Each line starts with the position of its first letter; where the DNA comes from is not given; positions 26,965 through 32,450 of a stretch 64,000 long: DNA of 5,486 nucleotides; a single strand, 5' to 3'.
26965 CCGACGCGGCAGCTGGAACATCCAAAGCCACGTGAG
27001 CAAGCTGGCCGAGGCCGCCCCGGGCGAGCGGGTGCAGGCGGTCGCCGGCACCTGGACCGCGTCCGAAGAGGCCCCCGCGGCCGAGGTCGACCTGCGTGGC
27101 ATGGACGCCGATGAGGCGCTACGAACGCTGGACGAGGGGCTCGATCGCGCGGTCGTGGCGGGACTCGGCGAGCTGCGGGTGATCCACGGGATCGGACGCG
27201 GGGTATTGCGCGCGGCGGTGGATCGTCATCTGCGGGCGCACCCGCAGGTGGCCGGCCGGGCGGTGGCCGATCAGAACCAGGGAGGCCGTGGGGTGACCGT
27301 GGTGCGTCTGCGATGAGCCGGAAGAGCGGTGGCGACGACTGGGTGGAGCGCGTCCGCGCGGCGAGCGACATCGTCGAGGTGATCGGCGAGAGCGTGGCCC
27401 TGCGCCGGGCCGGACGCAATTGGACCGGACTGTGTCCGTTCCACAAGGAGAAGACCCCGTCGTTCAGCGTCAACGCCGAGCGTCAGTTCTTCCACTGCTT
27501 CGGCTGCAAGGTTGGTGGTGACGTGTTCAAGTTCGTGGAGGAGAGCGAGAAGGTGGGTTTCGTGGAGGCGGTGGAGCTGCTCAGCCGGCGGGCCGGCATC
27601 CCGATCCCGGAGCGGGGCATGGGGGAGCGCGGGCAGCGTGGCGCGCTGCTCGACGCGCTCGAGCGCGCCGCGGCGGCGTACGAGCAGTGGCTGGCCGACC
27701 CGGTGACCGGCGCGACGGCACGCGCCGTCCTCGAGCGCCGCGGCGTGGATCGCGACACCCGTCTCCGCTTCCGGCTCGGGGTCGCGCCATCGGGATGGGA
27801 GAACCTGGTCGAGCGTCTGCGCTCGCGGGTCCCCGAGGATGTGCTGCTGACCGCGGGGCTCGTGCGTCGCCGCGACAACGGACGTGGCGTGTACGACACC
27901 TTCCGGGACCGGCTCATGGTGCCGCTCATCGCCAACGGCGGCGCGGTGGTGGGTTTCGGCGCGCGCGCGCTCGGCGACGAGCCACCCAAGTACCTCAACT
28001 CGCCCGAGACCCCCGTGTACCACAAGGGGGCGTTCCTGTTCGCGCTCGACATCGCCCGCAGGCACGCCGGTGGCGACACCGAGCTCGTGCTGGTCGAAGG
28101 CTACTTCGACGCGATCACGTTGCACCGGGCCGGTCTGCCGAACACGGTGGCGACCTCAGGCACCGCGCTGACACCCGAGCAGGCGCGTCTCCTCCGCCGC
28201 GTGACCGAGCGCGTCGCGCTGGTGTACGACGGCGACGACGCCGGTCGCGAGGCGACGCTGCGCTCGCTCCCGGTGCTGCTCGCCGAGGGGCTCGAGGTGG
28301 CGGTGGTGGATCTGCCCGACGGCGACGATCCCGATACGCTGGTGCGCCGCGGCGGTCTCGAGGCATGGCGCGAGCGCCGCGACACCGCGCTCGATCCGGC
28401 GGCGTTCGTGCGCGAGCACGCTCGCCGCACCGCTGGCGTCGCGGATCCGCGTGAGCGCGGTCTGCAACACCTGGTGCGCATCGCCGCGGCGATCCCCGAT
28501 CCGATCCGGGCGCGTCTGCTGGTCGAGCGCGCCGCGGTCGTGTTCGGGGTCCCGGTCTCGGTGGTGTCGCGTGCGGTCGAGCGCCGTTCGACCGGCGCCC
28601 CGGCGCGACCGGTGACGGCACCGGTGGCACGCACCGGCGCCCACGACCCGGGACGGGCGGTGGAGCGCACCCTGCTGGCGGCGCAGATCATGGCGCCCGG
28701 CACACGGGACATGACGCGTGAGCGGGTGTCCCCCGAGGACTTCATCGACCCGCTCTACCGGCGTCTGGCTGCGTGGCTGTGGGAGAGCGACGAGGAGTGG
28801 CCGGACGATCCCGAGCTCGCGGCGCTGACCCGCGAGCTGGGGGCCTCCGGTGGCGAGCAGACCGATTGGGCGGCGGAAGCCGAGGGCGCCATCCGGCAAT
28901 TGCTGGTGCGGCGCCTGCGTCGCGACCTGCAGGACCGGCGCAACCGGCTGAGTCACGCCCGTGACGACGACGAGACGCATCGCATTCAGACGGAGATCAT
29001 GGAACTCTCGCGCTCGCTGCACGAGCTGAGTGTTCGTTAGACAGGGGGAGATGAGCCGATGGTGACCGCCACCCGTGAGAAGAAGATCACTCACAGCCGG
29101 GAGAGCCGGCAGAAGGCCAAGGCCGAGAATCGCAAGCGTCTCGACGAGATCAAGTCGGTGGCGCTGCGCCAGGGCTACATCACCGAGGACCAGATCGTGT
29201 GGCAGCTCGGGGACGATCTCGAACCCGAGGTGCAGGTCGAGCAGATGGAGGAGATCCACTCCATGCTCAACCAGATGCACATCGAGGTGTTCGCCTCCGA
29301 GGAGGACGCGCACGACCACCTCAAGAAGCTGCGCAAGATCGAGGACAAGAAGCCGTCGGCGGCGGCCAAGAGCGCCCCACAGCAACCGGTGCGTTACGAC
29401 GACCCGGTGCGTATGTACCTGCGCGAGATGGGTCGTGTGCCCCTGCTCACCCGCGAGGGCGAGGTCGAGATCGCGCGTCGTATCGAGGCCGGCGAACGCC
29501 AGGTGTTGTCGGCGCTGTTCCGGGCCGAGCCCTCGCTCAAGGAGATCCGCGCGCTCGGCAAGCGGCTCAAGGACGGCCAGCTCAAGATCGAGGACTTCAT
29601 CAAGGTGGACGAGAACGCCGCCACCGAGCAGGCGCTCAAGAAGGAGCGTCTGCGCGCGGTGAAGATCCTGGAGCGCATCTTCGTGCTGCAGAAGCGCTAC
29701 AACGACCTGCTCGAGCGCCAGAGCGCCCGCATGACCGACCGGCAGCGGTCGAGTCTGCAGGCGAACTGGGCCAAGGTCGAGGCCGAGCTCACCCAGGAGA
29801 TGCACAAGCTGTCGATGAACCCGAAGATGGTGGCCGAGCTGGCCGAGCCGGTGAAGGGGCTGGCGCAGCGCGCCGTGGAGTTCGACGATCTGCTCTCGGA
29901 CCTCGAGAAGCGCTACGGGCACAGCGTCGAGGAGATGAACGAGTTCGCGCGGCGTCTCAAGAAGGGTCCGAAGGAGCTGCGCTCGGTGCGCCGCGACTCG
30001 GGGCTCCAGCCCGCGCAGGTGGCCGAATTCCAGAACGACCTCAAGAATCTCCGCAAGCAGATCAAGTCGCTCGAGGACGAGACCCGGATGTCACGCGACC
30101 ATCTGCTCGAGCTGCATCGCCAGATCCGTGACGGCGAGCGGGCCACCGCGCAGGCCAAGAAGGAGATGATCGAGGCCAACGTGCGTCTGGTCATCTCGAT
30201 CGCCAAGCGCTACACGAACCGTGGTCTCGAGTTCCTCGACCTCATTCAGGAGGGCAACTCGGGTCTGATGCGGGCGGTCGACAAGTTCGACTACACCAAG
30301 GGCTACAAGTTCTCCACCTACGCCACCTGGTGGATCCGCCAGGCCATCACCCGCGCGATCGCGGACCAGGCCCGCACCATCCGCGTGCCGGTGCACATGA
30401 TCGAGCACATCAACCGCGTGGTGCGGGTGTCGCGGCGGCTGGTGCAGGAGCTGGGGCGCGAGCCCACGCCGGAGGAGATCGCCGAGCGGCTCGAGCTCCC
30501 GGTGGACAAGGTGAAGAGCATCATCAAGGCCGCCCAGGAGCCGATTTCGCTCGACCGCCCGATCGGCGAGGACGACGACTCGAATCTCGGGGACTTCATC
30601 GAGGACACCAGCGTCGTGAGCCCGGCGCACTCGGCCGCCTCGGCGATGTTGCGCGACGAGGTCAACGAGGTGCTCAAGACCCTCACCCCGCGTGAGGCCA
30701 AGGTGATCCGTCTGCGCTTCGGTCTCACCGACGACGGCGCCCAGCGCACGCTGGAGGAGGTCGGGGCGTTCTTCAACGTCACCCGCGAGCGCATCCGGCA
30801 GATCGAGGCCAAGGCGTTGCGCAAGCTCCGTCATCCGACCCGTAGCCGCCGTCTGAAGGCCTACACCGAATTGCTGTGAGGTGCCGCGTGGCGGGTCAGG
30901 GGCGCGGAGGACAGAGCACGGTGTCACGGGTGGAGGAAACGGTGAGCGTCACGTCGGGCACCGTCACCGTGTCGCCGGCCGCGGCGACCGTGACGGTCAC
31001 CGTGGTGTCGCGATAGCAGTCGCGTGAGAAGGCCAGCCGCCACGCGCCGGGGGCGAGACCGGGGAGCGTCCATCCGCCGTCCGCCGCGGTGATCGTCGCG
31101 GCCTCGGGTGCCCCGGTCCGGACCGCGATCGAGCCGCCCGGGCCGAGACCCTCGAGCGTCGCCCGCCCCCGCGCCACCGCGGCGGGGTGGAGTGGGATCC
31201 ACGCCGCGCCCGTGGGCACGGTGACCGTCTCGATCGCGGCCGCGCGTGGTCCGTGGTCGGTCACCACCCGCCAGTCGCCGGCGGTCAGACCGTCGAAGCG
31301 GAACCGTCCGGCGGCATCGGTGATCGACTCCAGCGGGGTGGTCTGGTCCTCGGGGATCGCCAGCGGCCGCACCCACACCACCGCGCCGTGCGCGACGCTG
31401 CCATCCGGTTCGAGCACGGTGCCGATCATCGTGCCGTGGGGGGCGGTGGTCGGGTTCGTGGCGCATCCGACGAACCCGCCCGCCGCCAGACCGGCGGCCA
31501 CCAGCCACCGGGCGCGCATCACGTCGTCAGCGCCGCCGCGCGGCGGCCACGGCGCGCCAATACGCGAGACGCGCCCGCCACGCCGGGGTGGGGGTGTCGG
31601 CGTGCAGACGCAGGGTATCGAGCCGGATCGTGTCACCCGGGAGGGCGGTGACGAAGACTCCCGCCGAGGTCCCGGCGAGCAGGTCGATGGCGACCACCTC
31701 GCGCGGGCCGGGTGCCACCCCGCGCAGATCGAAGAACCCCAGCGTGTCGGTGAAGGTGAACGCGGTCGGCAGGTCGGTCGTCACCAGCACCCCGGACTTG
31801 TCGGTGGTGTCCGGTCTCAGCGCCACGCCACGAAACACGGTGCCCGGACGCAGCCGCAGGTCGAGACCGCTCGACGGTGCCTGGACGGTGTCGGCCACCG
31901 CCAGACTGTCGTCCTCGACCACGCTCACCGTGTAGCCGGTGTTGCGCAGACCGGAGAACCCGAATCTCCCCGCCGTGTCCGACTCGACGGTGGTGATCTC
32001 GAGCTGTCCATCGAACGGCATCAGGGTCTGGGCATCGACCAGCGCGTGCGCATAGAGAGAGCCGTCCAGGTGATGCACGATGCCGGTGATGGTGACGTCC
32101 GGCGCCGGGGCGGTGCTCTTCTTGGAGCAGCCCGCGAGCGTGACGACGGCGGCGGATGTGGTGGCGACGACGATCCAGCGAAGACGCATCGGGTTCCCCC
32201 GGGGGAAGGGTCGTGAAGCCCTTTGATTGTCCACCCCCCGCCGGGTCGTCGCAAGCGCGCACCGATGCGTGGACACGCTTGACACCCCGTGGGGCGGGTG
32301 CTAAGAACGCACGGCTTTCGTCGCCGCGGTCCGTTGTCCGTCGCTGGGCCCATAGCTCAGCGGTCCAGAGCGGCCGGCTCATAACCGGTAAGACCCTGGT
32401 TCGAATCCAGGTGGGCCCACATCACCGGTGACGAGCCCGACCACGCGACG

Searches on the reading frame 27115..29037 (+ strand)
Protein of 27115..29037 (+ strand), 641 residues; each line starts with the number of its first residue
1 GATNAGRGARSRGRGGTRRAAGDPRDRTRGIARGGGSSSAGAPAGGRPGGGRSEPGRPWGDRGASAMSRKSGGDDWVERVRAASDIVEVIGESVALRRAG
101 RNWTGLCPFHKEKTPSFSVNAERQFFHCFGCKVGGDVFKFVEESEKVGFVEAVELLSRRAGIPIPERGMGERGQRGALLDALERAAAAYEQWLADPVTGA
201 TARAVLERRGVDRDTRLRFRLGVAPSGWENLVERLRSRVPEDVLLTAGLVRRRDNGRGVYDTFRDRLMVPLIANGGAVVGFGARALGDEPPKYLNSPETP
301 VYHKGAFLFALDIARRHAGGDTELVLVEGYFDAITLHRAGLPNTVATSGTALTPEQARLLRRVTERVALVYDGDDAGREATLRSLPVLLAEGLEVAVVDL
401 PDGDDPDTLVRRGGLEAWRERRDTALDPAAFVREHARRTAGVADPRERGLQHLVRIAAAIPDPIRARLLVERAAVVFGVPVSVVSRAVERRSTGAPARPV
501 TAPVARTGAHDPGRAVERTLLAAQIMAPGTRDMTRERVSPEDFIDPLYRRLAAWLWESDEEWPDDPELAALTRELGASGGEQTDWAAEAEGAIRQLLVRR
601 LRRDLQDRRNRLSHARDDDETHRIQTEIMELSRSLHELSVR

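Call 11: search_protein_families(library=pfam, proteins=[window:27115-29037:+], max_evalue=0.00001)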
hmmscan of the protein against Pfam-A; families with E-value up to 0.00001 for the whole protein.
window:27115-29037:+ (641 aa): 6 families
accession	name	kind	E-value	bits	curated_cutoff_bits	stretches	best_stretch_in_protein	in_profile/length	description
PF01807.25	Zn_ribbon_DnaG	-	4.2e-35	119.9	24.9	1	76-165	5-94/98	CHC2 zinc finger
PF08275.17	DNAG_N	-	6.6e-30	104.3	26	1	199-314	11-127/128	DNA primase catalytic core, N-terminal domain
PF13155.12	Toprim_2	-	1.6e-20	73.7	22.1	1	325-409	1-87/88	Toprim-like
PF13662.12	Toprim_4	-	2.1e-16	60.4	25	1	323-398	2-84/85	Toprim domain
PF01751.28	Toprim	-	7.9e-10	39.2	23.1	1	323-390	1-86/96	Toprim domain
PF13362.12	Toprim_3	-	7.9e-07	29.9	27.2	1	324-414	2-93/95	Toprim domain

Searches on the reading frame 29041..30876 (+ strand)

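Call 11: search_protein_families(library=pfam, proteins=[window:29041-30876:+], max_evalue=0.00001)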
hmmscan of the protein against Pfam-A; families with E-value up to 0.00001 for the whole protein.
window:29041-30876:+ (612 aa): 5 families
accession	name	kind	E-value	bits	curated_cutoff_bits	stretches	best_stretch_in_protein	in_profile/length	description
PF04539.22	Sigma70_r3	-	7.9e-31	106.4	25.3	1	455-531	1-77/78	Sigma-70 region 3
PF04542.20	Sigma70_r2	-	4.8e-24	84.4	24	1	376-446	1-71/71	Sigma-70 region 2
PF04545.22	Sigma70_r4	-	2.7e-22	78.5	24.1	1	544-598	1-50/50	Sigma-70, region 4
PF00140.25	Sigma70_r1_2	-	2.7e-16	59.7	22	1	121-152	1-32/34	Sigma-70 factor, region 1.2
PF03979.19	Sigma70_r1_1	-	3.1e-09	37.1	22.5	1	30-103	3-73/81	Sigma-70 factor, region 1.1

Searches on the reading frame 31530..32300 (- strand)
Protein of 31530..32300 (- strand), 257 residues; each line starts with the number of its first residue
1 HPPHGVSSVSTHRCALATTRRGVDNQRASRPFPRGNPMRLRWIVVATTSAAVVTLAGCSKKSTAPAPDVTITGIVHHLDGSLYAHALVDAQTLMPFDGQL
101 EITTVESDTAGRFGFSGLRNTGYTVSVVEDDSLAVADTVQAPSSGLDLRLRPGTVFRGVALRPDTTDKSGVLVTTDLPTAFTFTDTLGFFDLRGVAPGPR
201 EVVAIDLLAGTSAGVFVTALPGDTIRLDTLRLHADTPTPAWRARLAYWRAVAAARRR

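Call 40: search_protein_families(library=pfam, proteins=[window:31530-32300:-], max_evalue=0.0001)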
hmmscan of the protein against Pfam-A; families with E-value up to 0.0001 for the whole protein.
window:31530-32300:- (257 aa): 1 family
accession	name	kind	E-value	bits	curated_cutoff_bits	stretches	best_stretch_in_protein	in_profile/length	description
PF13620.12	CarboxypepD_reg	-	6.7e-07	30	32.3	0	70-130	1-57/82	Carboxypeptidase regulatory-like domain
